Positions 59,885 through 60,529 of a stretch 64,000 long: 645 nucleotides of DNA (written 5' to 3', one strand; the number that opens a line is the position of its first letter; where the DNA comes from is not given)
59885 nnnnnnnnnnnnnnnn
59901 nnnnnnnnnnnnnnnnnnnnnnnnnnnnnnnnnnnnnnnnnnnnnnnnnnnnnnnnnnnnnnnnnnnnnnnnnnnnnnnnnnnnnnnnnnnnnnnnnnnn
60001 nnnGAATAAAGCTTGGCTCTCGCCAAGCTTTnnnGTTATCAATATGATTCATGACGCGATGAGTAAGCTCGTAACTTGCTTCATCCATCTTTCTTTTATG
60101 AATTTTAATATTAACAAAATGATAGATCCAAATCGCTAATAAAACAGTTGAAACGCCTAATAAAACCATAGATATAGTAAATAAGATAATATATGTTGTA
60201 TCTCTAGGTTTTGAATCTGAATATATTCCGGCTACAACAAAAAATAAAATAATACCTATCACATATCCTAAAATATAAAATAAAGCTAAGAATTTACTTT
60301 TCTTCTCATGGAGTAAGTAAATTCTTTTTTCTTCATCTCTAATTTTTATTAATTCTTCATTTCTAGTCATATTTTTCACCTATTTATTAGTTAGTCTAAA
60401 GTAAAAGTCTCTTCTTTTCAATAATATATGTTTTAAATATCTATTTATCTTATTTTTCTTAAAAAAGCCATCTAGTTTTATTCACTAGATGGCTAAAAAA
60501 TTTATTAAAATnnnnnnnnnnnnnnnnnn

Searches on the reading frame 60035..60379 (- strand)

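Call 56: search_protein_families(library=pfam, proteins=[window:60035-60379:-], max_evalue=1)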
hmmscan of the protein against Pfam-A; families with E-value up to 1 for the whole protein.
window:60035-60379:- (115 aa): 14 families
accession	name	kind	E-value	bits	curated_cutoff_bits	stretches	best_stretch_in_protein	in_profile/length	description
PF01769.21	MgtE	-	0.00035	21.3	27.6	1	31-102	46-104/125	Divalent cation transporter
PF00335.26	Tetraspanin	-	0.00056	20.1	32.1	1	29-101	44-108/225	Tetraspanin family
PF20197.3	DUF6560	-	0.0057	17.3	27.8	1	9-93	32-109/174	Family of unknown function (DUF6560)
PF03137.26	OATP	-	0.007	15.1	25.8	1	32-101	175-250/545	Organic Anion Transporter Polypeptide (OATP) family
PF03189.18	Otopetrin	-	0.0074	15.7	27.8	1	26-99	233-303/434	Otopetrin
PF03530.19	SK_channel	-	0.0079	16.6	31.8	1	23-97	8-81/118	Calcium-activated SK potassium channel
PF00499.25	Oxidored_q3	-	0.0097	16.1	33.2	1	27-94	33-99/146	NADH-ubiquinone/plastoquinone oxidoreductase chain 6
PF01694.28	Rhomboid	-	0.01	16.5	22.6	1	28-104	40-99/143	Rhomboid domain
PF20990.2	DUF2207_C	-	0.011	15.9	33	1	24-89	131-189/247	Predicted membrane protein (DUF2207) C-terminal domain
PF24195.1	DUF7420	-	0.013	16.1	27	1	32-100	44-114/124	Family of unknown function (DUF7420)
PF10011.15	DUF2254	-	0.016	14.5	28.8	1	36-90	95-148/368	Predicted membrane protein (DUF2254)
PF13903.11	Claudin_2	-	0.039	14.2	29.1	1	14-112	70-168/192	PMP-22/EMP/MP20/Claudin tight junction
PF06749.17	DUF1218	-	0.065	14.1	25.3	1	30-83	4-55/95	Protein of unknown function (DUF1218)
PF01034.25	Syndecan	-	0.21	12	25.2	0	74-107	15-46/64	Syndecan domain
